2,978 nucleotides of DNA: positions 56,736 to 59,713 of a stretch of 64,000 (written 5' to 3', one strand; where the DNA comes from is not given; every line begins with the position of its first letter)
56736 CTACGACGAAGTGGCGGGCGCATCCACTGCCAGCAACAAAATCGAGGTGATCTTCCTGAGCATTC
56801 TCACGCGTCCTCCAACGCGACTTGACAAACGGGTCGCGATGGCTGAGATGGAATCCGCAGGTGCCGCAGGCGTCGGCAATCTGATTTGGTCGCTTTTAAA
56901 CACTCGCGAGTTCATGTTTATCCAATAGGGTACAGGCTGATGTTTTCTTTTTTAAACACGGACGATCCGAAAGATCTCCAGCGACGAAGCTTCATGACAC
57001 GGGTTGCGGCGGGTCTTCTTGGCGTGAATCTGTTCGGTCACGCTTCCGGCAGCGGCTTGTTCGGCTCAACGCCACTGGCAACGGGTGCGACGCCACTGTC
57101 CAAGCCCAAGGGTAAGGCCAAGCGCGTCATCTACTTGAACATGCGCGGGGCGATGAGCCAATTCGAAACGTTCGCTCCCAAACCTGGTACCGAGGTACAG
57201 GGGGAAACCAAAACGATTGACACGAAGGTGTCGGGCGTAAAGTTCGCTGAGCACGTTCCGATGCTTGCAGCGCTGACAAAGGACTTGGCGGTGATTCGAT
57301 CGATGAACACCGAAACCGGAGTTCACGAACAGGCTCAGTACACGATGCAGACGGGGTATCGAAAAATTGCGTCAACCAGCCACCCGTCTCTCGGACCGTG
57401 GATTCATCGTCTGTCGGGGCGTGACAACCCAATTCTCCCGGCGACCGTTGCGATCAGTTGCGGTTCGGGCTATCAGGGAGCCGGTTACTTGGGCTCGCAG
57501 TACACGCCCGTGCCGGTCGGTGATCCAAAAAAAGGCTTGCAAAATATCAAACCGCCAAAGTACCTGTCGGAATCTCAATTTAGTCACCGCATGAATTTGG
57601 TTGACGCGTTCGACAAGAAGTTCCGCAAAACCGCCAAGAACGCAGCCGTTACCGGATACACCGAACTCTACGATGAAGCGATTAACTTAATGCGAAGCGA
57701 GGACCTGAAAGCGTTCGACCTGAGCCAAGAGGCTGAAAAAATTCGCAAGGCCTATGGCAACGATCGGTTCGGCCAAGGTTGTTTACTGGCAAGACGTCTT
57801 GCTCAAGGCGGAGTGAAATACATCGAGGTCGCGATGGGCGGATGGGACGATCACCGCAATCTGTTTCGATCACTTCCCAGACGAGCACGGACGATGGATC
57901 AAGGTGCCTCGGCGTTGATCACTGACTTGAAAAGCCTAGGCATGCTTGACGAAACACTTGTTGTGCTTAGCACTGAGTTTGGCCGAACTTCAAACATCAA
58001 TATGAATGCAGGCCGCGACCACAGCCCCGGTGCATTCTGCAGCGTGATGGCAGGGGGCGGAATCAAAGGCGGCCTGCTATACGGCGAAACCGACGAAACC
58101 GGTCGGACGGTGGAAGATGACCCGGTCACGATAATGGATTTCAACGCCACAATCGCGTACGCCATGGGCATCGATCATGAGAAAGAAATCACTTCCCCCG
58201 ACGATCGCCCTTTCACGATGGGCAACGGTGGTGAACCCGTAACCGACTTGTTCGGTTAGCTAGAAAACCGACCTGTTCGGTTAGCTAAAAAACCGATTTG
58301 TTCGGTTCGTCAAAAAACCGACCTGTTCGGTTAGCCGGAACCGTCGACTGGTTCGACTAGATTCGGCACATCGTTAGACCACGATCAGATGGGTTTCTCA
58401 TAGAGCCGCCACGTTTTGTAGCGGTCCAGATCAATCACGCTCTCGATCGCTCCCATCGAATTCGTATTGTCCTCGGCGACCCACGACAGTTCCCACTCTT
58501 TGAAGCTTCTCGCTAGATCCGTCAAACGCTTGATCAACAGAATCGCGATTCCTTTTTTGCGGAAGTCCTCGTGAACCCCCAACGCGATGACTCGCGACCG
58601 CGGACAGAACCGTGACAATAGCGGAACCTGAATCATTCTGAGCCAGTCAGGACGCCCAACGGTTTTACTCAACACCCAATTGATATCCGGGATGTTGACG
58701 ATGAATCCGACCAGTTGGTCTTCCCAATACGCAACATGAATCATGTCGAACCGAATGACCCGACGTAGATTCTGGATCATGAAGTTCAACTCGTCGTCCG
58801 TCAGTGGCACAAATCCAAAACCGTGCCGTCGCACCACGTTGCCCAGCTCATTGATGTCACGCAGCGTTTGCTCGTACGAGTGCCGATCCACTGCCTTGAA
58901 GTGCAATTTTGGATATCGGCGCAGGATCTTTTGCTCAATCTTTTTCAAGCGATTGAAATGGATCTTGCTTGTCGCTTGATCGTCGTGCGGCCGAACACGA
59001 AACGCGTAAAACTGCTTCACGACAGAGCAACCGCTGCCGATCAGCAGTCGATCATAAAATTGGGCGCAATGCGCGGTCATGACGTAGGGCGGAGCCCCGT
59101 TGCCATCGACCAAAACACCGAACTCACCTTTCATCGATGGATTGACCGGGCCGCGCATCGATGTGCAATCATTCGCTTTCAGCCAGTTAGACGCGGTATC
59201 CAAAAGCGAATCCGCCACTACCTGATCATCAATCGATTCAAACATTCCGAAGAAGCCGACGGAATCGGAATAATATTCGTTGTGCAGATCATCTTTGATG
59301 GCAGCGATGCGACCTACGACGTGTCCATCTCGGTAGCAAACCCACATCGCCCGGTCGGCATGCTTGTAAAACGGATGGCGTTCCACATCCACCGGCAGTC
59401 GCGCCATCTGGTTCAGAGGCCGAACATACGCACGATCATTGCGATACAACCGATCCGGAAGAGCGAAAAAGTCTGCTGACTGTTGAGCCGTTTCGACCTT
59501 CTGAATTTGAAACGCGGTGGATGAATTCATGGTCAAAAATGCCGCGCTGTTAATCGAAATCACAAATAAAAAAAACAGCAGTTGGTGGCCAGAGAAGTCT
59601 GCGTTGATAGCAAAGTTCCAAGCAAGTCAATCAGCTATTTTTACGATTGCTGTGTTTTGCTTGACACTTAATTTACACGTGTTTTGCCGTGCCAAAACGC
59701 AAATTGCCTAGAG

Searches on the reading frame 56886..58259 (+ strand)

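Call 61: search_protein_families(library=ncbifam, proteins=[window:56886-58259:+], max_evalue=0.00001)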
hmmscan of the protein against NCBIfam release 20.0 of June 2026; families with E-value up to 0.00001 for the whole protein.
window:56886-58259:+ (457 aa): 0 families

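Call 84: search_protein_families(library=pfam, proteins=[window:56886-58259:+], max_evalue=0.001)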
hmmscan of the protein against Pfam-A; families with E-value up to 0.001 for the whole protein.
window:56886-58259:+ (457 aa): 1 family
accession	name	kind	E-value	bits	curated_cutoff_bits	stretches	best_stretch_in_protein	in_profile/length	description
PF07394.17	DUF1501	-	5.3e-116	388.4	27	1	78-456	1-390/390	Protein of unknown function (DUF1501)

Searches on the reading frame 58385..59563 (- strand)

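Call 84: search_protein_families(library=pfam, proteins=[window:58385-59563:-], max_evalue=0.001)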
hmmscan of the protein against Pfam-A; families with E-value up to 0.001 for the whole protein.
window:58385-59563:- (392 aa): 2 families
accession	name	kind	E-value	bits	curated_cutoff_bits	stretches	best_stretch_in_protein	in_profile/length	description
PF00583.31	Acetyltransf_1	-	2.5e-09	37.9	20.7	1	274-371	34-109/116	Acetyltransferase (GNAT) family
PF13508.13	Acetyltransf_7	-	9.8e-07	29.5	27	0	275-358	5-61/84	Acetyltransferase (GNAT) domain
